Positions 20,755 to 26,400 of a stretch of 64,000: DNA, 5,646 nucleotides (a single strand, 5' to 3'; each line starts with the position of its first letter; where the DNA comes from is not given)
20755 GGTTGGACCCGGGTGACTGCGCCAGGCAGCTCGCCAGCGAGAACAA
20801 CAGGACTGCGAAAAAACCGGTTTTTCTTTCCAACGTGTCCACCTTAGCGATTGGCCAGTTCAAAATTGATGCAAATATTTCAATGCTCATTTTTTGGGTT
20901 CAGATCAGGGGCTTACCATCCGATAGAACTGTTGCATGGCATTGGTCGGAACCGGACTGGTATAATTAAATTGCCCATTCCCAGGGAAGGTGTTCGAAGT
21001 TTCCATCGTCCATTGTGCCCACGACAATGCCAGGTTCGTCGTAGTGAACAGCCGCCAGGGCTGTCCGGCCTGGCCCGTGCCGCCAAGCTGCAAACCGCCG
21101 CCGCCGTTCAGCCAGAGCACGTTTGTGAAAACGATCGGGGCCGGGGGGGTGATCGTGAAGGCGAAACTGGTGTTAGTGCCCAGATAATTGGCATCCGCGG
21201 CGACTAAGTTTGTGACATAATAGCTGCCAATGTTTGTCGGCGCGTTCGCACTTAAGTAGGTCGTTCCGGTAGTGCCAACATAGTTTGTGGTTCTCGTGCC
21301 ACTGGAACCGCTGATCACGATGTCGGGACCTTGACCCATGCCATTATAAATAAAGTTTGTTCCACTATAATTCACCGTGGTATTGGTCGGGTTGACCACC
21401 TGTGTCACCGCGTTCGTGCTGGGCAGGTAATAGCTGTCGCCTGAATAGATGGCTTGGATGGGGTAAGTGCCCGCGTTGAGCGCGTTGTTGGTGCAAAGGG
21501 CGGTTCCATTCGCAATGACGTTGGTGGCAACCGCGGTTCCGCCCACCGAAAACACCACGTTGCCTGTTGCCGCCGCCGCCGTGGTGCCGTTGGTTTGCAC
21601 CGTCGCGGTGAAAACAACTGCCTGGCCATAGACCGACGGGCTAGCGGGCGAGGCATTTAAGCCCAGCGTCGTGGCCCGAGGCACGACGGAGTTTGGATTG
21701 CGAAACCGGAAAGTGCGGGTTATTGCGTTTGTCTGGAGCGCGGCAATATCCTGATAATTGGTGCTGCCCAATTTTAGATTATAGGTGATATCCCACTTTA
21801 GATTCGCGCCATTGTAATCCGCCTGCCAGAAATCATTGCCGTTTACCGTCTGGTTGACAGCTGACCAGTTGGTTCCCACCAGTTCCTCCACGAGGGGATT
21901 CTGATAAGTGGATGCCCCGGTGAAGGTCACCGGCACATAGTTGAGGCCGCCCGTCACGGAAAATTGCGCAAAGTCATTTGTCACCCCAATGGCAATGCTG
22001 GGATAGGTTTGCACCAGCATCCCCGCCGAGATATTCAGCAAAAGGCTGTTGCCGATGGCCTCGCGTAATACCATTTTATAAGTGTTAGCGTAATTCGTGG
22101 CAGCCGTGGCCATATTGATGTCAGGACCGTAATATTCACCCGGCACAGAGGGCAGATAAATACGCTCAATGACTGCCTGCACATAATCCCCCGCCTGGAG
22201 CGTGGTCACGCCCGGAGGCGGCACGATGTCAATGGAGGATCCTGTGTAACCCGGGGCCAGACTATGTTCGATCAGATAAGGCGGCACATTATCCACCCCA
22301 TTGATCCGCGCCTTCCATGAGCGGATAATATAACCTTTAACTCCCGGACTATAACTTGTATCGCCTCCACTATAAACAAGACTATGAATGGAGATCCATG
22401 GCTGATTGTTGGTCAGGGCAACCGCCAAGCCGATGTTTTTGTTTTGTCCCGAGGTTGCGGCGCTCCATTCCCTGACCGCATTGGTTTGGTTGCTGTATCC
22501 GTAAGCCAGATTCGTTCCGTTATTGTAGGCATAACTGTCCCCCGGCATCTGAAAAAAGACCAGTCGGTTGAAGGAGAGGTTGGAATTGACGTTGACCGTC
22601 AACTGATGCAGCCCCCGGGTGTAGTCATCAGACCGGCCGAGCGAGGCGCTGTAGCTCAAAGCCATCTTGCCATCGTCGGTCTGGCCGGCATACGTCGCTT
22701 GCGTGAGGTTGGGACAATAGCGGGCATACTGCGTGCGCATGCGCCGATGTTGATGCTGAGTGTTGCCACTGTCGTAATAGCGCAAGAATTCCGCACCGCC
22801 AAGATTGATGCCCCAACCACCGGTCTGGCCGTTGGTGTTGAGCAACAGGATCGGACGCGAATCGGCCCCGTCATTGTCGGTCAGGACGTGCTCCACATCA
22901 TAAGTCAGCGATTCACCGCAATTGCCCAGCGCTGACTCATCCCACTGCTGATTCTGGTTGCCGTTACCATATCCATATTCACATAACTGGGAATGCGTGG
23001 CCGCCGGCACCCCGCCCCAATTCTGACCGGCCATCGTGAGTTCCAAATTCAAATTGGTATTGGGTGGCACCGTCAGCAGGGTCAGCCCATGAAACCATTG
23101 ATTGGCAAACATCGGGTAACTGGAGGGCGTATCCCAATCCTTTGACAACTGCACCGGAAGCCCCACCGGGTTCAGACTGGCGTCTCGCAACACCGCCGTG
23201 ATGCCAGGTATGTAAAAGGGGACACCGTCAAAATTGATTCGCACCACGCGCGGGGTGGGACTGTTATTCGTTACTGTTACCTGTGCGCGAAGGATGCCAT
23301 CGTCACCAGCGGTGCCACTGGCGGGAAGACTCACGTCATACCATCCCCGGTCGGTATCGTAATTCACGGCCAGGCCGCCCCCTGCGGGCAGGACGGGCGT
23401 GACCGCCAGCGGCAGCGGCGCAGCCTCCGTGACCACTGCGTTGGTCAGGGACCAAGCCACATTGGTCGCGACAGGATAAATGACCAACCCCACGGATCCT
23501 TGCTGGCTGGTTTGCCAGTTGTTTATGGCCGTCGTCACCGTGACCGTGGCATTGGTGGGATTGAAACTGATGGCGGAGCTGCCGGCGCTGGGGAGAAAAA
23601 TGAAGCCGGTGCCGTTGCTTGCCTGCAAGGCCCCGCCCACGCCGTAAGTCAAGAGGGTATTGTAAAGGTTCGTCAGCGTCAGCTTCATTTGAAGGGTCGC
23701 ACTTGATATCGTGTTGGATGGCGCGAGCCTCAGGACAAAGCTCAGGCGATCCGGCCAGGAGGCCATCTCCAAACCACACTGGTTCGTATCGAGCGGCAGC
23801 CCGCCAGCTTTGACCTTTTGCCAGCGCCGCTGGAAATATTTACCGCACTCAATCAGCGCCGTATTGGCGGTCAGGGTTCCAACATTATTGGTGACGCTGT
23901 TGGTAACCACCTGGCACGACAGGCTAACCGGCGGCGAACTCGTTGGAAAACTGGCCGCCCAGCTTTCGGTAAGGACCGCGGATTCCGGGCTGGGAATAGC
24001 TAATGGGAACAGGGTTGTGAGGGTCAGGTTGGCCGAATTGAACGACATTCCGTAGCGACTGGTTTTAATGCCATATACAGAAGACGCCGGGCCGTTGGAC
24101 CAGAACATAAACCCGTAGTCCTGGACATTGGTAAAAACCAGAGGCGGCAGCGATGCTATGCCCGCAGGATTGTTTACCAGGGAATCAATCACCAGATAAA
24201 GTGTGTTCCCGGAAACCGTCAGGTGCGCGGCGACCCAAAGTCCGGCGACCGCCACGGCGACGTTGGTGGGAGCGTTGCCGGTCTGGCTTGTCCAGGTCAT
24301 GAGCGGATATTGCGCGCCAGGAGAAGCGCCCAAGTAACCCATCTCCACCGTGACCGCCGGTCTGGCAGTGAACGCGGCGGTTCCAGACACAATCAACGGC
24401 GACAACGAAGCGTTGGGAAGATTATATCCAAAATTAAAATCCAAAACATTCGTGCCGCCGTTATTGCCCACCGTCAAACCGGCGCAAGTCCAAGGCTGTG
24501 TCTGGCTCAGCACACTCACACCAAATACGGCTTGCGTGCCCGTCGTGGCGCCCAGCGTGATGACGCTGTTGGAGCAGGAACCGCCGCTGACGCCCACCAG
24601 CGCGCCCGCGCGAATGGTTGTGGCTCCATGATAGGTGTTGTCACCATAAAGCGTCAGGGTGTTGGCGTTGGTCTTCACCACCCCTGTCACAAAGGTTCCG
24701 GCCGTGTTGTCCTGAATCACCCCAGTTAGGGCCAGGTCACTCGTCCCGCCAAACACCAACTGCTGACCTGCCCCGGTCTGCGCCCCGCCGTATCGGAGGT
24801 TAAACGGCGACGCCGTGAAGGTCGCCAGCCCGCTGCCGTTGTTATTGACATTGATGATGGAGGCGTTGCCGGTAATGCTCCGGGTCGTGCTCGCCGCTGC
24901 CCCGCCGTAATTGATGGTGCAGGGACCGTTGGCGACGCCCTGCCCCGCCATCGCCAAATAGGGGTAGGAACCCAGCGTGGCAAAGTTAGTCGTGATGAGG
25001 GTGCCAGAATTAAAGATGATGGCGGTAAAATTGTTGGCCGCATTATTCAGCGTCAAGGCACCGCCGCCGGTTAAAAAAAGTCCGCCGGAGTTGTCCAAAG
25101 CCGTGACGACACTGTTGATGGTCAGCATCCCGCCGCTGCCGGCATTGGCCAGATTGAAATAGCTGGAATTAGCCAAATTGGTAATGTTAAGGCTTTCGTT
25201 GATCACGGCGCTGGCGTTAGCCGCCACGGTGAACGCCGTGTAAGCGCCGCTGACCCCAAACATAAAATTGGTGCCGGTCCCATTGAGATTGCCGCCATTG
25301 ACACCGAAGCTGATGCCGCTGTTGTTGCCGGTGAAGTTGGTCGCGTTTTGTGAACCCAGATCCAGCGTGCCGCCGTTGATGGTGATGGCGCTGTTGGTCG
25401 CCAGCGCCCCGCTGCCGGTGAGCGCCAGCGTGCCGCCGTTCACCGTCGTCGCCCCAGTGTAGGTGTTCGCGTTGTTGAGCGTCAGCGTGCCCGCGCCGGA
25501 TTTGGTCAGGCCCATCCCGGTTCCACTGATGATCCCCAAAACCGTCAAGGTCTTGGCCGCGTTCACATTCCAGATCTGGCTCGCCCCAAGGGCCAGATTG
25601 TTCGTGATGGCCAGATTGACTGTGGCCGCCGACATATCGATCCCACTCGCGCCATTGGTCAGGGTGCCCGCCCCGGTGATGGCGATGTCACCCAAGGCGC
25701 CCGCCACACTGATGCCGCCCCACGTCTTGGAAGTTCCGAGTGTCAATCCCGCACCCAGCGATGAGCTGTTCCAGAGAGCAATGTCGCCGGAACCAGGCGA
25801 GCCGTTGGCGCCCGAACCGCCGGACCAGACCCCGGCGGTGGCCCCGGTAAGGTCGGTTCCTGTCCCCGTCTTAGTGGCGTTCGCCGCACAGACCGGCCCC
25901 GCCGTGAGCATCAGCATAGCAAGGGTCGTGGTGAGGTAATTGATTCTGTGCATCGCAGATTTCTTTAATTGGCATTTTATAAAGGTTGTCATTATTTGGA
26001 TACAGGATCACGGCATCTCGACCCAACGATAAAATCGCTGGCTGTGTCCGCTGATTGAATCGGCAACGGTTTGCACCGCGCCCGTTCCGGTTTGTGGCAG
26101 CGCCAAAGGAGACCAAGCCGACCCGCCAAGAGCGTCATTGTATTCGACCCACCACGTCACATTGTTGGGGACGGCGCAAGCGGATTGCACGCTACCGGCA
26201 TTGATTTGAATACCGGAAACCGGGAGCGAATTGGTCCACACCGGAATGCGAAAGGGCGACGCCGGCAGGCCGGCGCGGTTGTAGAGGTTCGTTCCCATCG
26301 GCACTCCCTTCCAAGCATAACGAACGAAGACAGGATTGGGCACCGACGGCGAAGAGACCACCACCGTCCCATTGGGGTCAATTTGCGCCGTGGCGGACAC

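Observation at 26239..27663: SASA-type O-acetylesterase domain displayed at the end of a ~1000-aa PATR beta-helix stalk (P2)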

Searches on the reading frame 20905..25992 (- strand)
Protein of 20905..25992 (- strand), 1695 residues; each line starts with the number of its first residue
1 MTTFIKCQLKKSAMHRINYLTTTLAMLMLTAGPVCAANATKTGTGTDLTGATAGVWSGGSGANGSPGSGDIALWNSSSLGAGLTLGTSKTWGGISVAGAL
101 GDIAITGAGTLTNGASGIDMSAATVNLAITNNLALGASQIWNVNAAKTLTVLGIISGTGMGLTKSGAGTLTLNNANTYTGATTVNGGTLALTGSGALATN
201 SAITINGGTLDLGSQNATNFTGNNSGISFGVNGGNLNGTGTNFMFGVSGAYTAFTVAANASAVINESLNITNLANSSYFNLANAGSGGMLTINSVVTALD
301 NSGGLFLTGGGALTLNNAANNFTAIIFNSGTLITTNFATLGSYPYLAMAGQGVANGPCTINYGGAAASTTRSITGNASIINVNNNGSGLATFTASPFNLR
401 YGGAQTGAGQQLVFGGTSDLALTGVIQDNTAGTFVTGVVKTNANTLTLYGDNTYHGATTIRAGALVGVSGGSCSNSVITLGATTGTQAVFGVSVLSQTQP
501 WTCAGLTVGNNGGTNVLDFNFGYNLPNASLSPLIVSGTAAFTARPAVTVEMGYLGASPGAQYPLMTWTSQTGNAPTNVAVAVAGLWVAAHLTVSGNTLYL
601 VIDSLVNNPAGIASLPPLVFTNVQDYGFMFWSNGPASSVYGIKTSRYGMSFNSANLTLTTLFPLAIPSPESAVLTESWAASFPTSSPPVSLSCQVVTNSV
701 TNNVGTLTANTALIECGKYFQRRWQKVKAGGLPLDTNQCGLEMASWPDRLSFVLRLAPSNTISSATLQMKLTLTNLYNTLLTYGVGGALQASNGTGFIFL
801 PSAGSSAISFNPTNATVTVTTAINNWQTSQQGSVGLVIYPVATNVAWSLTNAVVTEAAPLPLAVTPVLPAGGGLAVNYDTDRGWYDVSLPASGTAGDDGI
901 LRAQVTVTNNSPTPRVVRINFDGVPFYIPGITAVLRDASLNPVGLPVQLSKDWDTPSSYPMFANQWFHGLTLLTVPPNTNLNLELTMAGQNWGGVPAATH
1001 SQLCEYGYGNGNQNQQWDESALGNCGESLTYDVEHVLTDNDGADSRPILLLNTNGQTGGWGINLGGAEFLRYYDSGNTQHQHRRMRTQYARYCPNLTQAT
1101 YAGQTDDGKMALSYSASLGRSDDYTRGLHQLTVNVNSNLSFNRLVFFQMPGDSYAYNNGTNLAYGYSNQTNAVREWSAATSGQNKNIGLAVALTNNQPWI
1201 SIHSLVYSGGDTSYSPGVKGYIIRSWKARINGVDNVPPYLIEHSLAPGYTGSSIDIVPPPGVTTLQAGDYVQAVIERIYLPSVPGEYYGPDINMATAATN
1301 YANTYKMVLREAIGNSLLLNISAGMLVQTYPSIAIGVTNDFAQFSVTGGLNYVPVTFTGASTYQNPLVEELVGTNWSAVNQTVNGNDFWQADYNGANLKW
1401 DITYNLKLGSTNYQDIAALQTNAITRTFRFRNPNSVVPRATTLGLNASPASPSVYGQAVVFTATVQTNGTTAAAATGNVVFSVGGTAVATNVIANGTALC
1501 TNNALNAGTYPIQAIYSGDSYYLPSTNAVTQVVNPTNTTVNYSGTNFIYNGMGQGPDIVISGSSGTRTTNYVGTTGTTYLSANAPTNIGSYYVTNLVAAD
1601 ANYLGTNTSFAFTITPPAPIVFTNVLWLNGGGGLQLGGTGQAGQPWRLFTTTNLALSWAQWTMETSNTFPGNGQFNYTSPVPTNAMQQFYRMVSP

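Call 5: search_protein_families(library=pfam, proteins=[window:20905-25992:-], max_evalue=0.01)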
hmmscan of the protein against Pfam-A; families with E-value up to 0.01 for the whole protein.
window:20905-25992:- (1695 aa): 2 families
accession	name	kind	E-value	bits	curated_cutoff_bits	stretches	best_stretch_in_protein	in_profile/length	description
PF12951.13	PATR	-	3.6e-16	59.4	27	2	162-191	1-30/30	Passenger-associated-transport-repeat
PF16640.11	Big_3_5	-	2.6e-15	57.2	35.5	1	1448-1534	4-88/88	Bacterial Ig-like domain (group 3)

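Call 6: search_protein_families(library=ncbifam, proteins=[window:20905-25992:-], max_evalue=0.01)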
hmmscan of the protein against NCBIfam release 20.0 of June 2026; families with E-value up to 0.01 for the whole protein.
window:20905-25992:- (1695 aa): 1 family
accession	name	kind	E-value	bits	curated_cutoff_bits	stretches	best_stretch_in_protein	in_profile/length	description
TIGR02601.1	autotrns_rpt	repeat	1.3e-14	53.6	19.85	2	161-191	1-31/32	beta strand repeat protein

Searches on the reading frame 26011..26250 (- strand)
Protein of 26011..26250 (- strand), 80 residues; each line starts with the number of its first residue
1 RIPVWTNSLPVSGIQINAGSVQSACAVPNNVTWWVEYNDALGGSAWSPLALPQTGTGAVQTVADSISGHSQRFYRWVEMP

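Call 27: search_protein_families(library=pfam, proteins=[window:26011-26250:-], max_evalue=10)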
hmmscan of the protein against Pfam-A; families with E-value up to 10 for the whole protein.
seq(80 aa): 0 families

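Call 42: search_protein_representatives(alignment_id=A3)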
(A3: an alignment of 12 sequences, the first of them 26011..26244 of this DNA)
Query: 12 sequences, 77 profile positions. Proteins with E-value up to 0.001 (for the whole library): 10765; up to 1e-10: 281; up to 1e-30: 4. The best 150 are listed.
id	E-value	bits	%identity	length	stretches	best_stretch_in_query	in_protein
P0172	8.9e-47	173.0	-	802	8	5-76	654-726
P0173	7.1e-41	154.1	-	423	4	7-74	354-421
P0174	1.8e-34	133.6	-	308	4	8-74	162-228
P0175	3.7e-32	126.2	-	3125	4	11-77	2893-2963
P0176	4.9e-30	119.4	-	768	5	3-74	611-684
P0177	1.7e-28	114.4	-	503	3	3-74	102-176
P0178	1.8e-28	114.3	-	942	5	8-74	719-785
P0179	2.1e-28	114.1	-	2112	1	1-77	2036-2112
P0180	1.4e-27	111.6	-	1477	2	1-77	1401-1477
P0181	1.6e-27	111.4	-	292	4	4-73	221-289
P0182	2.5e-27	110.7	-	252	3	6-74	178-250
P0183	7.7e-27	109.1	-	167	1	10-77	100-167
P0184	1.4e-26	108.3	-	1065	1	3-77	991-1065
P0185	4.4e-26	106.7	-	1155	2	1-76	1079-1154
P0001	9.5e-26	105.6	-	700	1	1-77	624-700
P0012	1.2e-19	86.1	-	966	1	4-77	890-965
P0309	4.9e-13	64.9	-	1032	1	5-77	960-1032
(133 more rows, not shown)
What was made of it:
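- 26011..26241 (-): 77-aa C-terminal six-strand beta-sandwich 'RFYR tail' (.............-stop). The profile finds 10,765 representative proteins (call 42).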

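Call 46: search_protein_families(library=ncbifam, proteins=[window:26011-26250:-, P0173, P0174, P0176], max_evalue=10)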
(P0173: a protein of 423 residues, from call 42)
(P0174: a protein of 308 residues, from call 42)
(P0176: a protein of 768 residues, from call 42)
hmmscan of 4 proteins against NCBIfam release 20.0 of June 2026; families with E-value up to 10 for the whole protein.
seq(80 aa): 2 families
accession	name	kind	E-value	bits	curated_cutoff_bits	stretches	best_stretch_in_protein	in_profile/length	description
NF006943.0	PRK09425.1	equivalog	0.16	10.6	575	1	6-68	71-129/480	bifunctional 2-methylcitrate dehydratase/aconitate hydratase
NF058583.1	LAXTG_small_WW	exception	0.2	11.3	65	1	9-36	4-30/54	LAXTG motif-containing small protein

P0173 (423 aa): 2 families
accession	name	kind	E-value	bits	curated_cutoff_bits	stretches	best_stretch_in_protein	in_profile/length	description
NF006030.0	PRK08170.1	equivalog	8.4e-05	21.4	593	2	357-408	270-322/434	acetyl-CoA C-acetyltransferase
NF052296.1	HdxProlEpimProt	equivalog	0.028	13.8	450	0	212-250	257-291/309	4-hydroxyproline epimerase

P0174 (308 aa): 3 families
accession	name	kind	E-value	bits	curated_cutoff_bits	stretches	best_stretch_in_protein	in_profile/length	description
NF006030.0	PRK08170.1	equivalog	6.4e-05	21.8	593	2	90-140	273-324/434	acetyl-CoA C-acetyltransferase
NF009092.0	PRK12428.1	subfamily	0.023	14.3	242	1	166-199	105-140/261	coniferyl-alcohol dehydrogenase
TIGR04362.1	choice_anch_C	subfamily_domain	0.04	14.1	120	0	169-191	62-84/157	choice-of-anchor C family protein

P0176 (768 aa): 3 families
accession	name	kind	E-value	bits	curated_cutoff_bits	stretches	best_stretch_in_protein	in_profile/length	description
NF053643.1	Ddl_archaea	equivalog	0.047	12.7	500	1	691-740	234-283/367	putative pseudomurein biosynthesis ATP-grasp protein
NF011124.0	PRK14553.1-4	equivalog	0.13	12.4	186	1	602-650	14-62/114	ribosomal-processing cysteine protease Prp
NF040941.1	GGGWT_bact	domain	6.3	6.9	30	0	335-368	7-40/46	fibrinogen-like YCDxxxxGGGW domain-containing protein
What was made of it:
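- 26011..26241 (-): No Pfam or NCBIfam model matches (calls 27, 46).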

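Call 55: predict_structure(alignment_id=A3)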
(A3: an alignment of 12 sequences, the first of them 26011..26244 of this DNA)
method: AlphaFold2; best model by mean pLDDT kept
length: 78 residues; sequences in the alignment: 12
mean_pLDDT: 84.1   pTM: 0.72
mean pLDDT of the five models: 84.1, 83.2, 82.7, 82.2, 81.5
residues with pLDDT >= 90: 31; 70-90: 38; 50-70: 6; < 50: 3
segments of 3 or more residues with pLDDT < 50: 1-3
pLDDT, mean of each block of 10 residues (from residue 1): 54 87 90 89 89 91 85 88
secondary structure, 60 per line:
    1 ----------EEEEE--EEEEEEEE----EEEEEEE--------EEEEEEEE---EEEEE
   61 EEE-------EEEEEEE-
elements in order: E11-15 E18-25 E30-36 E45-52 E56-63 E71-77

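Call 59: search_protein_families(library=pfam, proteins=[P0179, P0180, P0185, P0184, P0309], max_evalue=0.001)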
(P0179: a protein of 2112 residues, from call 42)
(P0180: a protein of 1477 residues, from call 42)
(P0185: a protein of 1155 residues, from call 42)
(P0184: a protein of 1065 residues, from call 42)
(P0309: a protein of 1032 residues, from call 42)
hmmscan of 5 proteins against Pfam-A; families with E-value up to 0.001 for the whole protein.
P0179 (2112 aa): 2 families
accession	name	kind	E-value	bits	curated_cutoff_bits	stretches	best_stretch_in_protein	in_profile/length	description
PF12951.13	PATR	-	2.4e-43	146.3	27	7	149-178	1-30/30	Passenger-associated-transport-repeat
PF03629.24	SASA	-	8.3e-16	58.7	24.8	1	1652-1911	2-222/226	Carbohydrate esterase, sialic acid-specific acetylesterase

P0180 (1477 aa): 2 families
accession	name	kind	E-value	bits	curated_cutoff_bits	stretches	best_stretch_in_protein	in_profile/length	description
PF12951.13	PATR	-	1.1e-23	83.4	27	4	429-458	1-30/30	Passenger-associated-transport-repeat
PF03629.24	SASA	-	9.9e-14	51.9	24.8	1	1037-1257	2-200/226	Carbohydrate esterase, sialic acid-specific acetylesterase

P0185 (1155 aa): 2 families
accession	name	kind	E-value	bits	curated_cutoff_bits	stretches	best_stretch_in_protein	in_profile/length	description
PF12951.13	PATR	-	3.7e-17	62.5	27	3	351-379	1-29/30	Passenger-associated-transport-repeat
PF03629.24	SASA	-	3.2e-16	60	24.8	1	701-954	2-222/226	Carbohydrate esterase, sialic acid-specific acetylesterase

P0184 (1065 aa): 2 families
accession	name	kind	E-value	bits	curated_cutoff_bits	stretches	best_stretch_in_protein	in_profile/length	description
PF03629.24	SASA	-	6.7e-17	62.3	24.8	1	608-834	2-189/226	Carbohydrate esterase, sialic acid-specific acetylesterase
PF12951.13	PATR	-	3.9e-07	30.4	27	1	356-383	1-28/30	Passenger-associated-transport-repeat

P0309 (1032 aa): 2 families
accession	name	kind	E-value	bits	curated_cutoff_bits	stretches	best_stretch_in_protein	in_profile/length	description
PF03629.24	SASA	-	2.1e-17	64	24.8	1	577-829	2-222/226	Carbohydrate esterase, sialic acid-specific acetylesterase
PF12951.13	PATR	-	8.4e-06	26.2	27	2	202-226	6-30/30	Passenger-associated-transport-repeat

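Call 60: fold_search(model_id=the predicted structure, library=pdb)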
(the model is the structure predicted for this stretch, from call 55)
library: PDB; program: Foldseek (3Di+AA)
matches with E <= 10: 979; with E <= 0.001: 0
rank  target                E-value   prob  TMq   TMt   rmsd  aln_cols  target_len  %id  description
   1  8odx_A                1.2e-01  0.94  0.51  0.19   5.4        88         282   17  Interleukin 12 receptor subunit beta-1 Fn domains in complex with antagonistic FAb4 fragment and VHH. (released 2024-02-07)
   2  8f0h_D                1.4e-01  0.90  0.49  0.41   4.7        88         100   14  Structure of SARS-CoV-2 spike with antibody Fabs 2A10 and 1H2 (Local refinement of the RBD and Fabs 1H2 and 2A10) (released 2023-05-03)
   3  8gzw_F                1.5e-01  0.54  0.39  0.36  11.8        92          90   14  Klebsiella pneumoniae FtsZ complexed with monobody (P21) (released 2023-07-19)
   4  8wm1_A                1.6e-01  0.99  0.55  0.12   4.1        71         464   14  DHS dehydratase (released 2024-10-02)
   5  6msv_D                1.7e-01  0.51  0.37  0.34  13.9        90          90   10  Structure of the 6th type III domain from human fibronectin (released 2019-10-23)
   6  7skp_A                1.9e-01  0.98  0.51  0.55   4.1        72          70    8  De novo synthetic protein DIG14 (tetragonal space group) (released 2022-10-12)
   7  1zld                  1.9e-01  0.95  0.53  0.44   4.5        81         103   11  Crystal structure of a RGD-containing host-selective toxin: Pyrenophora tritici-repentis Ptr ToxA (released 2005-08-16)
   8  8fk7_A                2.0e-01  0.84  0.45  0.30   8.3        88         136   11  Structure of the Pyrobaculum calidifontis flagellar-like archaeal type IV pilus (released 2023-06-28)
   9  1zle_B                2.5e-01  0.92  0.52  0.42   4.5        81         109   11  Crystal structure of a RGD-containing host-selective toxin: Pyrenophora tritici-repentis Ptr ToxA (released 2005-08-16)
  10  6cpg_B                2.5e-01  0.60  0.45  0.41  11.8        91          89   10  Structure of dephosphorylated Aurora A (122-403) in complex with inhibiting monobody and AT9283 in an inactive conform (released 2018-06-27)
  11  6gvk_A                2.6e-01  0.96  0.55  0.25   3.6        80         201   15  Second pair of Fibronectin type III domains of integrin beta4 (T1663R mutant) bound to the bullous pemphigoid antigen  (released 2019-03-20)
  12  3h8u_B                2.6e-01  0.21  0.27  0.21  14.1        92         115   15  Crystal structure of uncharacterized conserved protein with double-stranded beta-helix domain (YP_001338853.1) from Kl (released 2009-05-12)
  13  8oe4_D                2.8e-01  0.89  0.52  0.11   5.3        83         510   13  Cryo-EM structure of a pre-dimerized human IL-23 complete extracellular signaling complex. (released 2024-02-07)
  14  8gzx_B                2.8e-01  0.60  0.44  0.40  11.8        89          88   11  Escherichia coli FtsZ complexed with monobody (P212121) (released 2023-07-19)
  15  6wdp                  3.1e-01  0.91  0.51  0.23   4.3        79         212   13  Interleukin 12 receptor subunit beta-1 (released 2021-02-24)
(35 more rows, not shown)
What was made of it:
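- On T9SS C-terminal sorting domain: The best PDB fold hits are generic FN3 domains at E>0.1 (call 60).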

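Call 73: find_encoding_contigs(protein=P0179, flank=8000, max_places=1)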
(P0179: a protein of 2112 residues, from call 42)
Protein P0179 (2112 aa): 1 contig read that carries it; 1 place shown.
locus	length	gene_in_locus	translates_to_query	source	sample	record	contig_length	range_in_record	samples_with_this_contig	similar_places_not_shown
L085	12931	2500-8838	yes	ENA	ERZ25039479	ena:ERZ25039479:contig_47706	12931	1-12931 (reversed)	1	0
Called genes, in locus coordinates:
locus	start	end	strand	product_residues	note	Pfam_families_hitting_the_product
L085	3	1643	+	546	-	?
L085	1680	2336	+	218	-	PF01483:P_proprotein (weak)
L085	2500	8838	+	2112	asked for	PF12951:PATR, PF03629:SASA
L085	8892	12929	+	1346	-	?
